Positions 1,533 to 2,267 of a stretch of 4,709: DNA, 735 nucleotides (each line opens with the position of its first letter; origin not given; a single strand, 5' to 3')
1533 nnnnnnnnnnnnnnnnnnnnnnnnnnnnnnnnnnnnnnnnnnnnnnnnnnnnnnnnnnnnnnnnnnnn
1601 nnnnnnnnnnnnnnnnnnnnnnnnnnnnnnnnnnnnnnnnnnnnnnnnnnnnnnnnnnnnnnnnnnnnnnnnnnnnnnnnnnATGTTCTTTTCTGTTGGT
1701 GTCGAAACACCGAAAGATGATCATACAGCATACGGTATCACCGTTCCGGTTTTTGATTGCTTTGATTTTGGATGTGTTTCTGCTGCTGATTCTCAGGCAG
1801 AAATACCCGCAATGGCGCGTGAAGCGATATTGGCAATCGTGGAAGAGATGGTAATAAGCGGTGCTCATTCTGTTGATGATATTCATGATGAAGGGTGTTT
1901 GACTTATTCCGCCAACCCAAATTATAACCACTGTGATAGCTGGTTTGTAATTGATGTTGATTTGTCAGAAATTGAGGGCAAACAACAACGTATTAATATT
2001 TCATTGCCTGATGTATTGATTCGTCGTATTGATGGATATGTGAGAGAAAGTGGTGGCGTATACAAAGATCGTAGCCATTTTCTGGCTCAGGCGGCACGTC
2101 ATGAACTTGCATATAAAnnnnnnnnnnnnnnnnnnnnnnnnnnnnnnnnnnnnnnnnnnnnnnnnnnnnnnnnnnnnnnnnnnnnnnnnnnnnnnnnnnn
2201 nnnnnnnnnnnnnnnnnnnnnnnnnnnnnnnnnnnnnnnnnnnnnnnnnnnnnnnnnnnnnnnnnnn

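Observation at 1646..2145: hicB is bracketed by two hairpins built from the same 8-9-nt arms in swapped order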

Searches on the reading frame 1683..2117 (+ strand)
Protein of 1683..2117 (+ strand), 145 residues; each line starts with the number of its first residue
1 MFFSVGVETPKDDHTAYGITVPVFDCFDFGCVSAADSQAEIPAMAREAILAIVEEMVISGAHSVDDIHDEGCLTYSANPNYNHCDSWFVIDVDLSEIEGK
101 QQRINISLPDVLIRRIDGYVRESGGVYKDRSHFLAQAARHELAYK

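Call 15: search_dna_similar(query=window:1683-2117:+, collection=plasmids, mode=protein, max_rows=60, rows=spread)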
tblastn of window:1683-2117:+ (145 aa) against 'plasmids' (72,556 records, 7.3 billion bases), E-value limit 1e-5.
Records with a match: 805; places in all: 813; records where one place covers at least 80% of the query: 642.
Best place of each record, by identity: >=99% 388; 95-99% 3; 90-95% 1; 80-90% 202; 60-80% 88; <60% 123.
By first word of the organism name: Escherichia 493; Salmonella 78; Klebsiella 68; Shigella 32; Vibrio 28; Legionella 17; Serratia 14; Shewanella 13; Acinetobacter 11; Pantoea 8; and 21 more.
By predicted mobility (MOB-suite, as given by PLSDB): conjugative 698; non-mobilizable 65; mobilizable 42.
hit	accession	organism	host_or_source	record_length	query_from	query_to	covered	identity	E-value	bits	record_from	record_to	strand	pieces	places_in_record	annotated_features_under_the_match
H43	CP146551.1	Escherichia coli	Hospital Wastewater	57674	1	145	100%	100.0%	2e-93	301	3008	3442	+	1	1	type II toxin-antitoxin system HicB family antitoxin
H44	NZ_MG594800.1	Escherichia coli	urine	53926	1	145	100%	100.0%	2e-93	301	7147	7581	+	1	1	type II toxin-antitoxin system HicB family antitoxin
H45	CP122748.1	Escherichia coli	Sus scrofa,feces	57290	1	145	100%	100.0%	2e-93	301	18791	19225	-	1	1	type II toxin-antitoxin system HicB family antitoxin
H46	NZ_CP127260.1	Escherichia coli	Coturnix coturnix,Cell culture,feces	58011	1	145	100%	100.0%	2e-93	301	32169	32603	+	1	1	type II toxin-antitoxin system HicB family antitoxin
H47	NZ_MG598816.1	Escherichia coli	urine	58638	1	145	100%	100.0%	2e-93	301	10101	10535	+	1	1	type II toxin-antitoxin system HicB family antitoxin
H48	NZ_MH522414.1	Salmonella enterica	Homo sapiens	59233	1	145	100%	100.0%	2e-93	301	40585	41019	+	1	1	type II toxin-antitoxin system HicB family antitoxin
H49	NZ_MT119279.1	Escherichia coli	-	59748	1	145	100%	100.0%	2e-93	301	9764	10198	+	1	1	type II toxin-antitoxin system HicB family antitoxin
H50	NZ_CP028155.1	Salmonella enterica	Homo sapiens,feces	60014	1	145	100%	100.0%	2e-93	301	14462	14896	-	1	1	type II toxin-antitoxin system HicB family antitoxin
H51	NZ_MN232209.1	Escherichia coli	-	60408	1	145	100%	100.0%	2e-93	301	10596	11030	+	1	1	type II toxin-antitoxin system HicB family antitoxin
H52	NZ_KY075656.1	Escherichia coli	-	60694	1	145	100%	100.0%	2e-93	301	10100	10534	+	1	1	type II toxin-antitoxin system HicB family antitoxin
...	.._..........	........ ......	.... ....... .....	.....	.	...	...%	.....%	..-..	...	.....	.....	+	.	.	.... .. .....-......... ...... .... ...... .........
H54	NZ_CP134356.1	Escherichia coli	Homo sapiens,urine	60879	1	145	100%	100.0%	2e-93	301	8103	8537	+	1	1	type II toxin-antitoxin system HicB family antitoxin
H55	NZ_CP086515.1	Escherichia coli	Homo sapiens,stool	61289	1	145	100%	100.0%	2e-93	301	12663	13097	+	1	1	type II toxin-antitoxin system HicB family antitoxin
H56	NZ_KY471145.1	Escherichia coli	-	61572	1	145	100%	100.0%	2e-93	301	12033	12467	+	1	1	type II toxin-antitoxin system HicB family antitoxin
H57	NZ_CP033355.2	Salmonella enterica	-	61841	1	145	100%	100.0%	2e-93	301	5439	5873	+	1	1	type II toxin-antitoxin system HicB family antitoxin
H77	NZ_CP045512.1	Salmonella enterica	meat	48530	1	145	100%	71.7%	2e-67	227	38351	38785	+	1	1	type II toxin-antitoxin system HicB family antitoxin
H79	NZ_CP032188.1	Klebsiella pneumoniae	-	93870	1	145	100%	67.6%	5e-64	217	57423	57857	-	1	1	type II toxin-antitoxin system HicB family antitoxin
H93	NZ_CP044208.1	Vibrio vulnificus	Homo sapiens,blood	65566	1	142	98%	49.6%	6e-34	131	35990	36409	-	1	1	type II toxin-antitoxin system HicB family antitoxin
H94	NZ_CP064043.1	Vibrio parahaemolyticus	seawater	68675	1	142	98%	48.3%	1e-32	128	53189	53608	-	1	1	type II toxin-antitoxin system HicB family antitoxin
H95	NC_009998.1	Shewanella baltica OS195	-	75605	1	138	95%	45.8%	7e-27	111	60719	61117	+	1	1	type II toxin-antitoxin system HicB family antitoxin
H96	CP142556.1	Escherichia coli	swine,pure culture,lung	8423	3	103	70%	50.5%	4e-24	103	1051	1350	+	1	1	type II toxin-antitoxin system HicB family antitoxin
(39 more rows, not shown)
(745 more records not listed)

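Call 16: get_annotated_region(hit=H77, flank=1200)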
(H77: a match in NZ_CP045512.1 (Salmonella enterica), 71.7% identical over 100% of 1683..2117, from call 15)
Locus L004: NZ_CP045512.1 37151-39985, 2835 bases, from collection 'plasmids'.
description: Salmonella enterica subsp. enterica serovar Anatum strain M-5360 plasmid p48k, complete sequence
organism: Salmonella enterica (NCBI taxid 58712)
taxonomy: Bacteria; Pseudomonadota; Gammaproteobacteria; Enterobacterales; Enterobacteriaceae; Salmonella; Salmonella enterica
host: -; source: meat; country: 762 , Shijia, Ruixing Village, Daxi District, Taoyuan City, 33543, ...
typing (MOB-suite, as given by PLSDB): conjugative; replicon IncFIC,IncFII; relaxase MOBP; mating-pair formation MPF_T
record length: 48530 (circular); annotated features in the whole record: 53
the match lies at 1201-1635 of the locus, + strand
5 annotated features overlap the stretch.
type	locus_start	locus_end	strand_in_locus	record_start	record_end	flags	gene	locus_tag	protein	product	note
CDS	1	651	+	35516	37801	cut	-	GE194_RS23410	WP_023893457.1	type IA DNA topoisomerase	GO:0006265 - DNA topological change [Evidence IEA]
CDS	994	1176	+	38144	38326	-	-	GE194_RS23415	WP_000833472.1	type II toxin-antitoxin system HicA family toxin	-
CDS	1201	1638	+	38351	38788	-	-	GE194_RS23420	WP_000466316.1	type II toxin-antitoxin system HicB family antitoxin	-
CDS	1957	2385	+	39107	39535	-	-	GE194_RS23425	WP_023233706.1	hypothetical protein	-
CDS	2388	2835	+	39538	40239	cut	stbB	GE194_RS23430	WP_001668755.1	StbB family protein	-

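Call 17: get_annotated_region(hit=H79, flank=1200)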
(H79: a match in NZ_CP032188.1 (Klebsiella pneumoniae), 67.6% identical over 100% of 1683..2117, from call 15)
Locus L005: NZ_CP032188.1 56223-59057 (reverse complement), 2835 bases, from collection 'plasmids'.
description: Klebsiella pneumoniae strain AR_0075 plasmid unnamed3, complete sequence
organism: Klebsiella pneumoniae (NCBI taxid 573)
taxonomy: Bacteria; Pseudomonadota; Gammaproteobacteria; Enterobacterales; Enterobacteriaceae; Klebsiella; Klebsiella pneumoniae
host: -; source: -; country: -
typing (MOB-suite, as given by PLSDB): conjugative; replicon IncFII,rep_cluster_1418; relaxase MOBP; mating-pair formation MPF_I
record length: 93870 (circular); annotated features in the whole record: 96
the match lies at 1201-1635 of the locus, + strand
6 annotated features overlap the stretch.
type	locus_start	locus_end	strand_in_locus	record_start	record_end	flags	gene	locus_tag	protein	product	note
CDS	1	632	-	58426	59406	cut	parM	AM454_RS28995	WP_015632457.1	plasmid segregation protein ParM domain-containing protein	-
CDS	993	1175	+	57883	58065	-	-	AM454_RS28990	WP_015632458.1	type II toxin-antitoxin system HicA family toxin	-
CDS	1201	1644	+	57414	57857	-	-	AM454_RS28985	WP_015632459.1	type II toxin-antitoxin system HicB family antitoxin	-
CDS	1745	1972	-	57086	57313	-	-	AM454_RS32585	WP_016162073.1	hypothetical protein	-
CDS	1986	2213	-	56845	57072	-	-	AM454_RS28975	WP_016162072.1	hypothetical protein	-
CDS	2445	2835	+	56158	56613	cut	-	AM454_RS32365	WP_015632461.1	helix-turn-helix domain-containing protein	-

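Call 18: get_annotated_region(hit=H93, flank=1200)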
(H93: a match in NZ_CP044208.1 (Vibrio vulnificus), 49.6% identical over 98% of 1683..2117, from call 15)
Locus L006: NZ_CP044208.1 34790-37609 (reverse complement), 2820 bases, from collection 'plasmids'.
description: Vibrio vulnificus strain Vv180806 plasmid pVv180806, complete sequence
organism: Vibrio vulnificus (NCBI taxid 672)
taxonomy: Bacteria; Pseudomonadota; Gammaproteobacteria; Vibrionales; Vibrionaceae; Vibrio; Vibrio vulnificus
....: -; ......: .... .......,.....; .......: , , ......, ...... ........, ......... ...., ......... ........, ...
typing (MOB-suite, as given by PLSDB): conjugative; relaxase MOBF; mating-pair formation MPF_F
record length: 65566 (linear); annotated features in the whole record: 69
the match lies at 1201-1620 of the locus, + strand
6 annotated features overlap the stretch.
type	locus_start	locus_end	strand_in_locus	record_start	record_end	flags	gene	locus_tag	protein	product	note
CDS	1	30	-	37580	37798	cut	-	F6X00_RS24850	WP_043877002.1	hypothetical protein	-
CDS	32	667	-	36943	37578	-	parA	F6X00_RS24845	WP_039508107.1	ParA family partition ATPase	-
CDS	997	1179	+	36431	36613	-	-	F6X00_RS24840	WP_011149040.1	type II toxin-antitoxin system HicA family toxin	-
CDS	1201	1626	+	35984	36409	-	-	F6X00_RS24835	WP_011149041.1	type II toxin-antitoxin system HicB family antitoxin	-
CDS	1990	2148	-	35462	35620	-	-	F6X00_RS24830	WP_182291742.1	hypothetical protein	-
CDS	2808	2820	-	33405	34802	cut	-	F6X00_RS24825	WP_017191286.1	hypothetical protein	-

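Call 19: get_annotated_region(hit=H94, flank=1200)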
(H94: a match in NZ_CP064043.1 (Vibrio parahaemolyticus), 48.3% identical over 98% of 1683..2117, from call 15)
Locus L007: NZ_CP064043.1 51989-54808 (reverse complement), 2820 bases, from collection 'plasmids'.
description: Vibrio parahaemolyticus strain XMO116 plasmid pXMO116-1, complete sequence
organism: Vibrio parahaemolyticus (NCBI taxid 670)
taxonomy: Bacteria; Pseudomonadota; Gammaproteobacteria; Vibrionales; Vibrionaceae; Vibrio; Vibrio parahaemolyticus
host: -; source: seawater; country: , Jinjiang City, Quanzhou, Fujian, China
typing (MOB-suite, as given by PLSDB): mobilizable; replicon rep_cluster_1486; relaxase MOBC
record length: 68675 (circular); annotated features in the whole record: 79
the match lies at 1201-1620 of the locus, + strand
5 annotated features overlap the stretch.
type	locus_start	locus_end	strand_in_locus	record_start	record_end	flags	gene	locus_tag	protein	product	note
CDS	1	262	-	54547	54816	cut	-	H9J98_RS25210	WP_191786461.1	hypothetical protein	-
CDS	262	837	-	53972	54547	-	-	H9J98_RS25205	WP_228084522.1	ParA family protein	-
CDS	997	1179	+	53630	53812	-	-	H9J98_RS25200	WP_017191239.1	type II toxin-antitoxin system HicA family toxin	-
CDS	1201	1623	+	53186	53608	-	-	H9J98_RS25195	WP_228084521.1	type II toxin-antitoxin system HicB family antitoxin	-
CDS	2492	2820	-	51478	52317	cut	-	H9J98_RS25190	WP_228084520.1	hypothetical protein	-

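Call 20: get_annotated_region(hit=H95, flank=1200)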
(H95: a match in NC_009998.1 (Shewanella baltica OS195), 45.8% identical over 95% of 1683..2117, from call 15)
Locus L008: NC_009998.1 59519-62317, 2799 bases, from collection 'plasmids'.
description: Shewanella baltica OS195 plasmid pS19501, complete sequence
organism: Shewanella baltica OS195 (NCBI taxid 399599)
taxonomy: Bacteria; Pseudomonadota; Gammaproteobacteria; Alteromonadales; Shewanellaceae; Shewanella; Shewanella baltica; Shewanella baltica OS195
host: -; source: -; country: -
typing (MOB-suite, as given by PLSDB): conjugative; replicon rep_cluster_559; relaxase MOBF; mating-pair formation MPF_F
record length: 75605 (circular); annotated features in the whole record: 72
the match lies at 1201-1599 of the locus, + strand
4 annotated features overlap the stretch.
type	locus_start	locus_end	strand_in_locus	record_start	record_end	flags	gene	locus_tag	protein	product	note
CDS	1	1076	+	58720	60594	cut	-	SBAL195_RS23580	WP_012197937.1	ParB/RepB/Spo0J family partition protein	-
CDS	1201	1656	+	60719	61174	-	-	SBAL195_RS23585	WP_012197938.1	type II toxin-antitoxin system HicB family antitoxin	-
CDS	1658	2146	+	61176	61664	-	-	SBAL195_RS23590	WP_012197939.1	hypothetical protein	-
CDS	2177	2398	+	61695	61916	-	-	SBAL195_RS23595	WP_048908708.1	hypothetical protein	-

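Call 21: get_annotated_region(hit=H96, flank=1200)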
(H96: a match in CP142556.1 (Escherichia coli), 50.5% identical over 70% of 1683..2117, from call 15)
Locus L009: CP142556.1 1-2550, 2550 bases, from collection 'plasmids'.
description: Escherichia coli strain ExPEC_A376 plasmid pA376_p3, complete sequence
organism: Escherichia coli (NCBI taxid 562)
taxonomy: Bacteria; Pseudomonadota; Gammaproteobacteria; Enterobacterales; Enterobacteriaceae; Escherichia; Escherichia coli
host: -; source: swine,pure culture,lung; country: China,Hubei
typing (MOB-suite, as given by PLSDB): mobilizable; replicon rep_cluster_2335
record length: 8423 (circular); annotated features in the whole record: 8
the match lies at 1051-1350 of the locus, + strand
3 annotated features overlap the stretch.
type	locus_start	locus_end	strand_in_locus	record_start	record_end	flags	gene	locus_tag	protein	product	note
CDS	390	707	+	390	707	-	-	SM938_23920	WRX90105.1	hypothetical protein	-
CDS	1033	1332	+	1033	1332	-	-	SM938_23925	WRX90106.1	type II toxin-antitoxin system HicB family antitoxin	-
CDS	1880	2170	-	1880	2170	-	-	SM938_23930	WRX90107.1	hypothetical protein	-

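Call 27: find_related_loci(query=A2, collection=genome_contigs, flank=900)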
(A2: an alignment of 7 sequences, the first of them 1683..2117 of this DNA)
Query A2 (145 aa) in genome_contigs; peptide patterns used: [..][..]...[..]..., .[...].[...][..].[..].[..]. (x = any residue, [..] = any of these).
201 stretches matched a pattern; 153 encode a relative of the query (tblastn E <= 1e-3); the best 80 are kept; 80 distinct loci.
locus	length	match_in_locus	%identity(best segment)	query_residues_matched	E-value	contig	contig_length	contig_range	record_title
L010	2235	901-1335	99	1-145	5e-98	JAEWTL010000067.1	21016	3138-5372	MAG: Bacillota bacterium isolate OH_SDB_141 k127_1049265, whole genome shotgun sequence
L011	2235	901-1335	73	1-145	2e-73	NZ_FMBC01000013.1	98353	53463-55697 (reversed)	Kosakonia oryziphila strain REICA_142, whole genome shotgun sequence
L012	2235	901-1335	72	1-145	3e-72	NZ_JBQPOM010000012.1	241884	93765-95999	Vagococcus sp. WN89Y soapdenovo_K_127_12, whole genome shotgun sequence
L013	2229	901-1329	73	1-143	4e-72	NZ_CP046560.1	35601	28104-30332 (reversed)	Pantoea stewartii subsp. stewartii strain ATCC 8199 plasmid p2, complete sequence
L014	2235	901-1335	72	1-145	7e-72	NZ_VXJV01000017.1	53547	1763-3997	Salmonella enterica subsp. diarizonae strain CCUG 30040T contig_0000017, whole genome shotgun sequence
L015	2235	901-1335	71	1-145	5e-71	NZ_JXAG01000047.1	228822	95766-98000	Enterobacter sp. Bisph1 contig047, whole genome shotgun sequence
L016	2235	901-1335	70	1-145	1e-70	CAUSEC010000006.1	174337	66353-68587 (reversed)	MAG TPA_asm: uncultured Enterobacteriaceae bacterium isolate ERR9969157_bin.6_MetaWRAP_v1.3_MAG genome assembly, contig:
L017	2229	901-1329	72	1-143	2e-70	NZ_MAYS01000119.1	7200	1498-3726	Candidatus Erwinia dacicola strain IL contig_205, whole genome shotgun sequence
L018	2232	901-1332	69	1-145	1e-69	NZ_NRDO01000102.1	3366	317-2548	Citrobacter sp. NCU1 contig_102, whole genome shotgun sequence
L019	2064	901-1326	70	1-143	8e-70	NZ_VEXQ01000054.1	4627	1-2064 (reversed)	Buttiauxella sp. B2 B2_Contig_54, whole genome shotgun sequence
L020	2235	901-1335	68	1-145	1e-67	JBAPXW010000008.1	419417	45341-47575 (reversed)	MAG: Leclercia sp. isolate MFD00208_ilm_asm_bin2 k127_225247, whole genome shotgun sequence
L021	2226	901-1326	66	1-142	2e-65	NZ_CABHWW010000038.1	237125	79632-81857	Yersinia alsatica strain IP38850, whole genome shotgun sequence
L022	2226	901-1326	66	1-142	2e-65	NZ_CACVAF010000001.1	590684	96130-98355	Yersinia vastinensis strain IP38594, whole genome shotgun sequence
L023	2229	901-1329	66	1-143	5e-64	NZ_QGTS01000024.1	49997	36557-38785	Mangrovibacter plantisponsor strain DSM 19579 Ga0244534_124, whole genome shotgun sequence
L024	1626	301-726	65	1-142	1e-63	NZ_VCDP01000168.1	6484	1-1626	Xenorhabdus littoralis strain Reich WTCHG_223154_273_1_contig_168, whole genome shotgun sequence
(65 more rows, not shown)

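Call 62: search_protein_families(library=pfam, proteins=[window:1683-2117:+], max_evalue=0.01)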
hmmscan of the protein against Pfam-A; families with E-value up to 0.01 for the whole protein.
window:1683-2117:+ (145 aa): 1 family
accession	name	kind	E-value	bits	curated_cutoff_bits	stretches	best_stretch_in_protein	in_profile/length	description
PF15919.11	HicB_lk_antitox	-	1.3e-26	93.6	27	1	7-138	5-123/123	HicB_like antitoxin of bacterial toxin-antitoxin system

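Call 63: find_related_loci(query=window:1683-2117:+, collection=viral_contigs, flank=700)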
Query window:1683-2117:+ (145 aa) in viral_contigs; peptide patterns used: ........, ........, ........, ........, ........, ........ (x = any residue, [..] = any of these).
38 stretches matched a pattern; 3 encode a relative of the query (tblastn E <= 1e-3); 3 distinct loci.
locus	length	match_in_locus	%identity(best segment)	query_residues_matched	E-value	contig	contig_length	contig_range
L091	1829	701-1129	66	1-143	1e-65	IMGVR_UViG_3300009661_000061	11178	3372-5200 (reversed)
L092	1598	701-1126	65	1-142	2e-64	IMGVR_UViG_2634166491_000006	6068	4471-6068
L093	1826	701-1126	64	1-142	8e-63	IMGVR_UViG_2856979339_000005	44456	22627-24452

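Call 64: find_related_loci(query=window:1683-2117:+, collection=metagenome_contigs, flank=700)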
Query window:1683-2117:+ (145 aa) in metagenome_contigs; peptide patterns used: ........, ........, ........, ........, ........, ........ (x = any residue, [..] = any of these).
149 stretches matched a pattern; 43 encode a relative of the query (tblastn E <= 1e-3); 43 distinct loci.
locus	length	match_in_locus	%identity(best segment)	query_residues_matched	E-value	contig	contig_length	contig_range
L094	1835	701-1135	100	1-145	1e-99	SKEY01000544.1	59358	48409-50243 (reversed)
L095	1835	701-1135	100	1-145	1e-99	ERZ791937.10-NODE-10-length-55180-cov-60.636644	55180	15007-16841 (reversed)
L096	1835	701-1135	100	1-145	1e-99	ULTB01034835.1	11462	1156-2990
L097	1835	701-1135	100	1-145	1e-99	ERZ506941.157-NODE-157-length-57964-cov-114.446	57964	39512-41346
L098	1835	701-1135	100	1-145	1e-99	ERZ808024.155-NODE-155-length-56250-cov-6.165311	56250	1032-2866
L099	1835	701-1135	100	1-145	1e-99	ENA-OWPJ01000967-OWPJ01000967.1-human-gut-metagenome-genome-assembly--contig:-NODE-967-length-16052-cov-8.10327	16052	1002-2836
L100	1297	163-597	100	1-145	8e-103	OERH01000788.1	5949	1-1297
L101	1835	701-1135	100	1-145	1e-99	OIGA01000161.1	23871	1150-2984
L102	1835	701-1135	100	1-145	1e-99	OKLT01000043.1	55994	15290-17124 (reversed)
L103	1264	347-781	100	1-145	8e-106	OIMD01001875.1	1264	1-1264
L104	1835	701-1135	100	1-145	1e-99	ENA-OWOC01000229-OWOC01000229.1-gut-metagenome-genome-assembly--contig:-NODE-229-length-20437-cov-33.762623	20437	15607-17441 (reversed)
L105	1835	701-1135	100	1-145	1e-99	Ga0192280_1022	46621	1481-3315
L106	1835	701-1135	100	1-145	1e-99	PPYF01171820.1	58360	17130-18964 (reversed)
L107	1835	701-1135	100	1-145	1e-99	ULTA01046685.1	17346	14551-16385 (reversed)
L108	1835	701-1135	100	1-145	1e-99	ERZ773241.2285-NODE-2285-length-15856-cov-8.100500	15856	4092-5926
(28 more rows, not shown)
